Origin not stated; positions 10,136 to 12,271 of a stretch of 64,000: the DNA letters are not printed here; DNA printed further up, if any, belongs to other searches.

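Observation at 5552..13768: Five-gene translationally coupled operon encoding only exported Cys-rich proteins with no recognisable domains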

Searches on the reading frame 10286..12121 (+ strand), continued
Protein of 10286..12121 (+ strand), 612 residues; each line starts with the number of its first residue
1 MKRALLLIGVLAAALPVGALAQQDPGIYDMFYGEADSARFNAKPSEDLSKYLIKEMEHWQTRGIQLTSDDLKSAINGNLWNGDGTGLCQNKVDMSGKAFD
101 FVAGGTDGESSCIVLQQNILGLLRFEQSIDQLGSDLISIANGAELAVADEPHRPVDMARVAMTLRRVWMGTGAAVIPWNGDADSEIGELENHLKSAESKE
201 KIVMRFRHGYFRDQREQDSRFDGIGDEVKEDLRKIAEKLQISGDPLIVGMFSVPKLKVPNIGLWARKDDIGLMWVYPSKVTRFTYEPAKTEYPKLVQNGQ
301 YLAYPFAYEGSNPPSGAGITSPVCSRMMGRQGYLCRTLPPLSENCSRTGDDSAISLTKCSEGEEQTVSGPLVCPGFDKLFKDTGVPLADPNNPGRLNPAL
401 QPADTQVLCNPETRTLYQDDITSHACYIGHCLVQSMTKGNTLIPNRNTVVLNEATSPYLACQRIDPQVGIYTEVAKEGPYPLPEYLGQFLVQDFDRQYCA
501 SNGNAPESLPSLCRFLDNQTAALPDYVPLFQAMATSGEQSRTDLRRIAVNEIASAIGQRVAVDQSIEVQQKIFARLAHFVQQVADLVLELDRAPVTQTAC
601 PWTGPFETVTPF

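Call 56: find_encoding_contigs(protein=P0238, flank=10000, max_places=2)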
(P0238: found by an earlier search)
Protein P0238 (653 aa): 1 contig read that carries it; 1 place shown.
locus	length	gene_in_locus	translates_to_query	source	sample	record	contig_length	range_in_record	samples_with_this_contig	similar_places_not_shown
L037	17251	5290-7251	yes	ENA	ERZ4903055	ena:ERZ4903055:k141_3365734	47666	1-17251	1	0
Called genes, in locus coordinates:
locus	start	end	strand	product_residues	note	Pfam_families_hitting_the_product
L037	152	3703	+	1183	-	-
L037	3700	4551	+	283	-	-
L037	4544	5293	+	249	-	-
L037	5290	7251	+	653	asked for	-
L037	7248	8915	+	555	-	PF13948:DUF4215 (weak)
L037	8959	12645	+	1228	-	PF02811:PHP, PF07733:DNA_pol3_alpha, PF17657:DNA_pol3_finger, PF14579:HHH_6, PF01336:tRNA_anti-codon (weak)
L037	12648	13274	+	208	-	PF01300:Sua5_yciO_yrdC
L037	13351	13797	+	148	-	PF22811:Zn_ribbon_NrdR, PF03477:ATP-cone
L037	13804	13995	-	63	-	-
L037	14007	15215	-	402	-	PF00089:Trypsin, PF13365:Trypsin_2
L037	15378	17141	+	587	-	PF01336:tRNA_anti-codon, PF00152:tRNA-synt_2, PF02938:GAD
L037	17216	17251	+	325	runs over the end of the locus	-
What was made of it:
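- On Peribacteria Cys-rich giant surface proteins (DUF4215 / pappalysin-like): One weak DUF4215 flag appears on g5 of L037 only (call 56).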

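Call 57: find_encoding_contigs(protein=P0157, flank=10000, max_places=2)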
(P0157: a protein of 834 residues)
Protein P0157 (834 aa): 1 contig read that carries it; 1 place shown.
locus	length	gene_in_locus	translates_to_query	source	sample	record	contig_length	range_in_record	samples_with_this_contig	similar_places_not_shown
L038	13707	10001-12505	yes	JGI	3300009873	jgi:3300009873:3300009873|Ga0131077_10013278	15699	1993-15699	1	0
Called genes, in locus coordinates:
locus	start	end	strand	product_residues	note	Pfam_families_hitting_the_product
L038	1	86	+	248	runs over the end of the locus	PF00160:Pro_isomerase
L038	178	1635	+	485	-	PF00749:tRNA-synt_1c, PF19269:Anticodon_2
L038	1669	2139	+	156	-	-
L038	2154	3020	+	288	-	PF01565:FAD_binding_4, PF02873:MurB_C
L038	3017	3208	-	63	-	-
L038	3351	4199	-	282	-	PF00436:SSB, PF01336:tRNA_anti-codon (faint), PF00436:SSB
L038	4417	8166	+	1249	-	-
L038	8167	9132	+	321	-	-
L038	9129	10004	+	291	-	-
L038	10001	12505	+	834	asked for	-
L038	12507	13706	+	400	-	?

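Call 58: list_cluster_members(proteins=[L036:14269-17958:+, L036:19729-21477:+, L036:1410-2870:+, L034:14150-17950:+, L034:19998-21752:+, L037:8959-12642:+, L037:15378-17138:+, L038:178-1632:+, L036:3568-4428:+, L034:259-1734:+])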
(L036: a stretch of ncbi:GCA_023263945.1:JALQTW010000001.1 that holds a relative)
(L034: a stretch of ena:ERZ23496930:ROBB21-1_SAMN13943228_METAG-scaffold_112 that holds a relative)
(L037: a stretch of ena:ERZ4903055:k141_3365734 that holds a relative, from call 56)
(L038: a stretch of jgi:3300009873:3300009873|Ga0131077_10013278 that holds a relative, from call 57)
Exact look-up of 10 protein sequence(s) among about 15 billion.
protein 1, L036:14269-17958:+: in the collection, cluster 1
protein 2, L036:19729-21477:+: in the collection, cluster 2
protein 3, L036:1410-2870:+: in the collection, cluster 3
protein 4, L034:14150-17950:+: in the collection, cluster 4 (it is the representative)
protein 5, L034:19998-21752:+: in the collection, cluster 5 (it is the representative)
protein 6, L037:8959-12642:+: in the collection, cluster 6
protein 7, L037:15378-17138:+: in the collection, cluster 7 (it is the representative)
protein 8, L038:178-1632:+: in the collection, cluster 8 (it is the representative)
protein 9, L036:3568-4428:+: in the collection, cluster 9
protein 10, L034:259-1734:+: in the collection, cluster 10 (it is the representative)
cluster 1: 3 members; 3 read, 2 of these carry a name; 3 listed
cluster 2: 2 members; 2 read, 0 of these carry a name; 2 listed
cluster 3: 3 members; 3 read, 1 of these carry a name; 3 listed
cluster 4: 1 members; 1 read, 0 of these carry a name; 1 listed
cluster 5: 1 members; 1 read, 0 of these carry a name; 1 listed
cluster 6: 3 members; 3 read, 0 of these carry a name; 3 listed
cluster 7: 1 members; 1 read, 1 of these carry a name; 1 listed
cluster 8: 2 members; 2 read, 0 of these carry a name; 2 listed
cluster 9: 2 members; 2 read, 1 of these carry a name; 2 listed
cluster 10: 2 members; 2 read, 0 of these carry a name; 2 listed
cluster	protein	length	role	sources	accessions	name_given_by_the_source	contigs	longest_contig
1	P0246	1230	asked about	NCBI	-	-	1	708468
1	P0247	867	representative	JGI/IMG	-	DNA polymerase-3 subunit alpha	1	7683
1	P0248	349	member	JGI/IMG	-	DNA polymerase-3 subunit alpha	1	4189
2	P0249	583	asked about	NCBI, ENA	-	-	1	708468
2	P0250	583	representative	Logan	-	-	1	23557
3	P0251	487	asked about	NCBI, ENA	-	-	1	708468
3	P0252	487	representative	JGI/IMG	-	glutamyl-tRNA synthetase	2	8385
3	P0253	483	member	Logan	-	-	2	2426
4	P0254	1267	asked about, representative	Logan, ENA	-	-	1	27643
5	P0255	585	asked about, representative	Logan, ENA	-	-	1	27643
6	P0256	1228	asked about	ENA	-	-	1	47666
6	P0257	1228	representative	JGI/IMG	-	-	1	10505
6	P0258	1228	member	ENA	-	-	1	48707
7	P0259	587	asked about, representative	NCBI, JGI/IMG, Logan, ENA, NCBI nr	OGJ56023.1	aspartate--tRNA ligase [Candidatus Peribacteria bacterium RIFCSPHIGHO2_01_FULL_51_9] | MAG: aspartate--tRNA ligase [Candidatus Peribacteria bacterium RIFCSPHIGHO2_01_FULL_51_9]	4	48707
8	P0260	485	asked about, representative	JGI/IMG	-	-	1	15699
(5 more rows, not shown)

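Call 62: predict_structure(alignment_id=A7)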
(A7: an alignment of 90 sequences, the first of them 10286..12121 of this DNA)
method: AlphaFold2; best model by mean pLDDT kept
length: 612 residues; sequences in the alignment: 90
mean_pLDDT: 82.5   pTM: 0.68
mean pLDDT of the five models: 82.5, 81.4, 81.2, 80.1, 79.8
residues with pLDDT >= 90: 268; 70-90: 223; 50-70: 71; < 50: 50
segments of 3 or more residues with pLDDT < 50: 18-21, 363-368, 441-464, 470-473, 475-477, 600-603
pLDDT, mean of each block of 10 residues (from residue 1): 77 59 74 89 94 96 97 96 94 97 85 95 95 91 80 87 77 81 98 96 97 96 97 98 94 95 97 94 90 90 94 92 91 79 63 65 49 78 95 92 89 86 82 68 41 39 47 52 85 88 79 78 77 86 87 89 88 83 80 59 50 46
secondary structure, 60 per line:
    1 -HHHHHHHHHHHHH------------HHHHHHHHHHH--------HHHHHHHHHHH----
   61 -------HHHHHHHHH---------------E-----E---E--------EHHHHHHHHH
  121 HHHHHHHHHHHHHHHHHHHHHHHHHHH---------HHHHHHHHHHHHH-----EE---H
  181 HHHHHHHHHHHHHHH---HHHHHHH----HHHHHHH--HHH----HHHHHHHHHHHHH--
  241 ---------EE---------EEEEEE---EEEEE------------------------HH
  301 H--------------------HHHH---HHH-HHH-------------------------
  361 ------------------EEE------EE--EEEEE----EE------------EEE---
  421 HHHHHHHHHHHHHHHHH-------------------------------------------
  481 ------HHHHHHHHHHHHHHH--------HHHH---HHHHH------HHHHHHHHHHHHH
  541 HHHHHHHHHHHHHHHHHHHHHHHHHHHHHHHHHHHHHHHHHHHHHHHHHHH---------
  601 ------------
elements in order: H2-14 H27-37 H46-56 H68-76 H112-147 H157-169 H180-195 H199-205 H210-216 H226-238 E261-266 E270-274 H322-325 E379-381 E392-396 E415-417 H421-437 H487-501 H510-513 H517-521 H528-591
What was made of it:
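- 10286..12124 (+): g4: 612-aa exported protein. Signal peptide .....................|QQ. 13 of its 14 Cys are at least 95% conserved. The CYIGHC loop is at residues 426-431 (nt 11561-11578). The N-terminal half is helical, with a long helix at 112-147. A 64-residue C-terminal helix spans 528-591, followed by the conserved C-terminal CPWTGPF motif. AlphaFold2 model with a 90-sequence alignment: pLDDT 82.5, pTM 0.68 (call 62).
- On Any solved protein fold (for g4): The model has pLDDT 82.5 and pTM 0.68 (call 62).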

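Call 65: fold_search(model_id=the predicted structure, library=pdb)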
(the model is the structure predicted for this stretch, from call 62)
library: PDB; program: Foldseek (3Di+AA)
matches with E <= 10: 5; with E <= 0.001: 0
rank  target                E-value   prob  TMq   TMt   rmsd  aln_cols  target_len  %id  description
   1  9m7y_F                1.7e+00  0.06  0.07  0.14  15.8       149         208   11  Cryo-EM structure of gp79-dependent RNAP promoter open complex (released 2025-09-03)
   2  1z9q_MODEL_1_A        6.0e+00  0.04  0.04  0.29  11.0        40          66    8  Solution structure of SH3 domain of p40phox (released 2006-03-21)
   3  6t2t                  7.0e+00  0.01  0.06  0.10  10.5        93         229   15  Crystal structure of Drosophila melanogaster glutathione S-transferase epsilon 14 in complex with glutathione and 2-meth (released 2020-01-29)
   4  5wbx_B                9.6e+00  0.11  0.09  0.38   7.8        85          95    7  Structural insights into the potency of SK/IK channel positive modulators (released 2017-12-20)
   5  3qni_A                9.6e+00  0.03  0.09  0.18  22.5       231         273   12  Crystal structure of human PACSIN 1 F-BAR domain (released 2011-08-10)

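Call 67: search_protein_families(library=phrogs, proteins=[window:10286-12121:+], max_evalue=0.1)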
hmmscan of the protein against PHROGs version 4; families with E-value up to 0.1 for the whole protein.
window:10286-12121:+ (612 aa): 0 families

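Call 68: search_protein_families(library=padloc, proteins=[window:10286-12121:+], max_evalue=0.1)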
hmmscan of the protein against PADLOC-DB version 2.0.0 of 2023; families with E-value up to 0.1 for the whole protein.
window:10286-12121:+ (612 aa): 0 families

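Call 72: fold_search(model_id=the predicted structure, library=viral)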
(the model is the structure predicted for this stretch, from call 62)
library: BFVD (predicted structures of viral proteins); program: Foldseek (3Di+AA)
matches with E <= 10: 78; with E <= 0.001: 0
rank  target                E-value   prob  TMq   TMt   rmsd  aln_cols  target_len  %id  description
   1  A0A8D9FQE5            6.1e-01  0.18  0.07  0.12  23.1       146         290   10  Uncharacterized protein [uncultured marine phage]
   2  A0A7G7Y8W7            8.0e-01  0.01  0.05  0.06  30.9       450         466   12  Orf1629 [Mamestra configurata nucleopolyhedrovirus]
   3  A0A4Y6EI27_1          9.8e-01  0.03  0.08  0.04  31.2       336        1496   13  Uncharacterized protein [Microbacterium phage TinyTimothy]
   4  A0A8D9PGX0            1.2e+00  0.13  0.09  0.16  42.4       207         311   12  P [Lotus corniculatus virus 1]
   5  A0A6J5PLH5            1.3e+00  0.05  0.09  0.13  24.6       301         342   11  Scaffolding protein [uncultured Caudovirales phage]
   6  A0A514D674            1.7e+00  0.04  0.05  0.11  24.0       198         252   13  (no name in the UniProt tables at hand)
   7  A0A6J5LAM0            1.7e+00  0.04  0.10  0.09  42.2       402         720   16  Uncharacterized protein [uncultured Caudovirales phage]
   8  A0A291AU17            1.7e+00  0.02  0.06  0.08  41.9       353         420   12  SMC N incomplete domain containing protein [Pandoravirus dulcis]
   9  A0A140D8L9            2.0e+00  0.04  0.07  0.12  29.4       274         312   15  PP3 [Drosophila immigrans sigmavirus]
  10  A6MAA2                2.0e+00  0.03  0.08  0.12  28.6       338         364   12  Gp038 [Lactococcus phage KSY1]
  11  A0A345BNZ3            2.2e+00  0.03  0.13  0.13  50.5       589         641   12  Uncharacterized protein [crAssphage sp. isolate ctcc615]
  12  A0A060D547            2.3e+00  0.01  0.05  0.09  27.1       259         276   14  VP2 protein (Fragment) [Red fox fecal amdovirus]
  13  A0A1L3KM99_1          3.3e+00  0.03  0.08  0.07  23.2       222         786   15  (no name in the UniProt tables at hand)
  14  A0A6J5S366            3.5e+00  0.02  0.09  0.08  36.6       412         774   13  Phage head morphogenesis domain [uncultured Caudovirales phage]
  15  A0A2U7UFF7            3.6e+00  0.02  0.09  0.09  28.8       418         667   12  Atrophin-1 incomplete domain containing protein [Pandoravirus macleodensis]
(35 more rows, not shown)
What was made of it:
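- On Any solved protein fold (for g4): The best E-values are 1.7 against PDB and 0.61 against BFVD (calls 65, 72).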

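Call 91: find_encoding_contigs(protein=P0123, flank=10000, max_places=1)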
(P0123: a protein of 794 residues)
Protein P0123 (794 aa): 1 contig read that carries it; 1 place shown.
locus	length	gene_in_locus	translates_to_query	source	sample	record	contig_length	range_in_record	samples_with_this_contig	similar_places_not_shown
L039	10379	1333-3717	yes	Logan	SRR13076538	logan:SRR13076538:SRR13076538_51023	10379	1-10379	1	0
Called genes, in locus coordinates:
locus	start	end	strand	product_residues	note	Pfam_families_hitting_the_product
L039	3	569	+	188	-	?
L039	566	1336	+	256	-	-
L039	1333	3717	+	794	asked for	-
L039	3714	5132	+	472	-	-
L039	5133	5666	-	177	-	-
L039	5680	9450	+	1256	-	PF02811:PHP, PF07733:DNA_pol3_alpha, PF17657:DNA_pol3_finger, PF14579:HHH_6, PF01336:tRNA_anti-codon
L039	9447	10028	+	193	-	PF01300:Sua5_yciO_yrdC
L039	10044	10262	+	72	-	-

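Call 92: find_encoding_contigs(protein=P0139, flank=10000, max_places=1)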
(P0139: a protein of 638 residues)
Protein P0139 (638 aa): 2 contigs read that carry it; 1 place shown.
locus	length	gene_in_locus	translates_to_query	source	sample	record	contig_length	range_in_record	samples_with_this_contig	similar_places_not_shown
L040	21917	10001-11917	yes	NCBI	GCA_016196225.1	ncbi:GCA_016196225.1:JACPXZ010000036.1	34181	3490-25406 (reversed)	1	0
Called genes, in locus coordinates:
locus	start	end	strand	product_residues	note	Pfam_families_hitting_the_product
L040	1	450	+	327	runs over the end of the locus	PF03033:Glyco_transf_28 (weak), PF04101:Glyco_tran_28_C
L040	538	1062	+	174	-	PF00160:Pro_isomerase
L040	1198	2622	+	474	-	PF00749:tRNA-synt_1c, PF19269:Anticodon_2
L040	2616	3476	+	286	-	PF01565:FAD_binding_4, PF02873:MurB_C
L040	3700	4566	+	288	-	PF00436:SSB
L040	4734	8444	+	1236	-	-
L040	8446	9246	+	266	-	-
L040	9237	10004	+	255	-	-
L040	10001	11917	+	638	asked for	-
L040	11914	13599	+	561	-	-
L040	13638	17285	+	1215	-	PF02811:PHP, PF07733:DNA_pol3_alpha, PF17657:DNA_pol3_finger, PF14579:HHH_6, PF01336:tRNA_anti-codon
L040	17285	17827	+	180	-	PF01300:Sua5_yciO_yrdC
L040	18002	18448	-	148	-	PF22811:Zn_ribbon_NrdR, PF03477:ATP-cone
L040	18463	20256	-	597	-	PF01336:tRNA_anti-codon, PF00152:tRNA-synt_2, PF02938:GAD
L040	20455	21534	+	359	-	PF00089:Trypsin, PF13365:Trypsin_2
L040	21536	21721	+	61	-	-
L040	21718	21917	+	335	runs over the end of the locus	-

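Call 93: find_encoding_contigs(protein=P0182, flank=10000, max_places=1)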
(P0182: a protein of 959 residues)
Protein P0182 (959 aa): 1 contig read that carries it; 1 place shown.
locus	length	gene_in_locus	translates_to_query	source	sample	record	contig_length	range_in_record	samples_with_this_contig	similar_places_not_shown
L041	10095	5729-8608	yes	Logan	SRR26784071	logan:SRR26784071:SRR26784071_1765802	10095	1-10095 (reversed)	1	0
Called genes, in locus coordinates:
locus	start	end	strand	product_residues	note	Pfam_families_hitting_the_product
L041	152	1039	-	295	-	PF00436:SSB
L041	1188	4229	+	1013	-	-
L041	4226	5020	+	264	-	-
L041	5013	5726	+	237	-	-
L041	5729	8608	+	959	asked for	-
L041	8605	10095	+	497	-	?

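Call 94: find_encoding_contigs(protein=P0237, flank=10000, max_places=1)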
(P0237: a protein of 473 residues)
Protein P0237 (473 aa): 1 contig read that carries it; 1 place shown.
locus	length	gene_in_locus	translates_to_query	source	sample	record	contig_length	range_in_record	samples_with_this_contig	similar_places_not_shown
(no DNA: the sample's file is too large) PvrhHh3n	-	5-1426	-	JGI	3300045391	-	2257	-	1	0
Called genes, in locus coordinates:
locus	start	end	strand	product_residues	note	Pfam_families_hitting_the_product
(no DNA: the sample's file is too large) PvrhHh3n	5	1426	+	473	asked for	-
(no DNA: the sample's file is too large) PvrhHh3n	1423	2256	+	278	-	?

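Call 99: list_cluster_members(proteins=[L040:13638-17282:+, L040:1198-2619:+, L040:2616-3473:+, L040:3700-4563:+, L040:10001-11914:+, L040:18463-20253:-, L039:5680-9447:+, L036:5549-8440:+, L036:17958-18572:+, L034:2727-3605:+])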
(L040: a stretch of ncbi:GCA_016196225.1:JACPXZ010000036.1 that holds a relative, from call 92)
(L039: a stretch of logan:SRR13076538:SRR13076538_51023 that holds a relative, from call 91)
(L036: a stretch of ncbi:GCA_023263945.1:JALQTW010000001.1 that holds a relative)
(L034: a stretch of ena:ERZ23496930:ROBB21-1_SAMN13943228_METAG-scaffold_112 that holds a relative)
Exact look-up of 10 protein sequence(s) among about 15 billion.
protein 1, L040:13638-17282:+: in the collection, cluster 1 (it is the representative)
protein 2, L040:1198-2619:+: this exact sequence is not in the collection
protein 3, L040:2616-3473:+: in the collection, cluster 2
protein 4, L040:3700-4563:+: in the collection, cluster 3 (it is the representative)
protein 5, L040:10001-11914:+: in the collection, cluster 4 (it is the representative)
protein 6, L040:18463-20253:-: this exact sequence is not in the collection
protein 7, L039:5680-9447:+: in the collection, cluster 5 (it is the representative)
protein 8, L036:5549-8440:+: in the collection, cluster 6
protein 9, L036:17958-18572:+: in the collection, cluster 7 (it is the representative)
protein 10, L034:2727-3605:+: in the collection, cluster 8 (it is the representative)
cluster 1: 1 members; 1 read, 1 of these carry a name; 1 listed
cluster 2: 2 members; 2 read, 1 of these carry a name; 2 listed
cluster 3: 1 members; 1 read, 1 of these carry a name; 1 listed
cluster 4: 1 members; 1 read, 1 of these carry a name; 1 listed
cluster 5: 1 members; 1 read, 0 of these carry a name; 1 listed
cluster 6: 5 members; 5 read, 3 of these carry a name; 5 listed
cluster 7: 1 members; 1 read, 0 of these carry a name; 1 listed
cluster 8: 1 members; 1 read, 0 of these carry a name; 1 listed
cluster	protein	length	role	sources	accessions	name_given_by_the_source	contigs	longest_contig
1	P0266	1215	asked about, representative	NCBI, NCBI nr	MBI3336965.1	DNA polymerase III subunit alpha [Candidatus Peregrinibacteria bacterium]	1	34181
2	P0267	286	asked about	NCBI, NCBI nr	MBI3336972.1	FAD-binding protein [Candidatus Peregrinibacteria bacterium]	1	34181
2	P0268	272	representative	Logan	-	-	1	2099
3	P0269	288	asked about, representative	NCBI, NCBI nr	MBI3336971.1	single-stranded DNA-binding protein [Candidatus Peregrinibacteria bacterium]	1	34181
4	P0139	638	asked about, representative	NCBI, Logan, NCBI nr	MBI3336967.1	hypothetical protein HYZ98_05410 [Candidatus Peregrinibacteria bacterium] | hypothetical protein [Candidatus Peregrinibacteria bacterium]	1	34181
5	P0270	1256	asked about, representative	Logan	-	-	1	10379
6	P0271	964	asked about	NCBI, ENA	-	-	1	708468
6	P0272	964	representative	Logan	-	-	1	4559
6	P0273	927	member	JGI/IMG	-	hypothetical protein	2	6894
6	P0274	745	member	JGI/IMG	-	hypothetical protein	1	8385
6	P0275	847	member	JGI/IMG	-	hypothetical protein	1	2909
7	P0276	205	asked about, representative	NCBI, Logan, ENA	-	-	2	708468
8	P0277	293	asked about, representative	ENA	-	-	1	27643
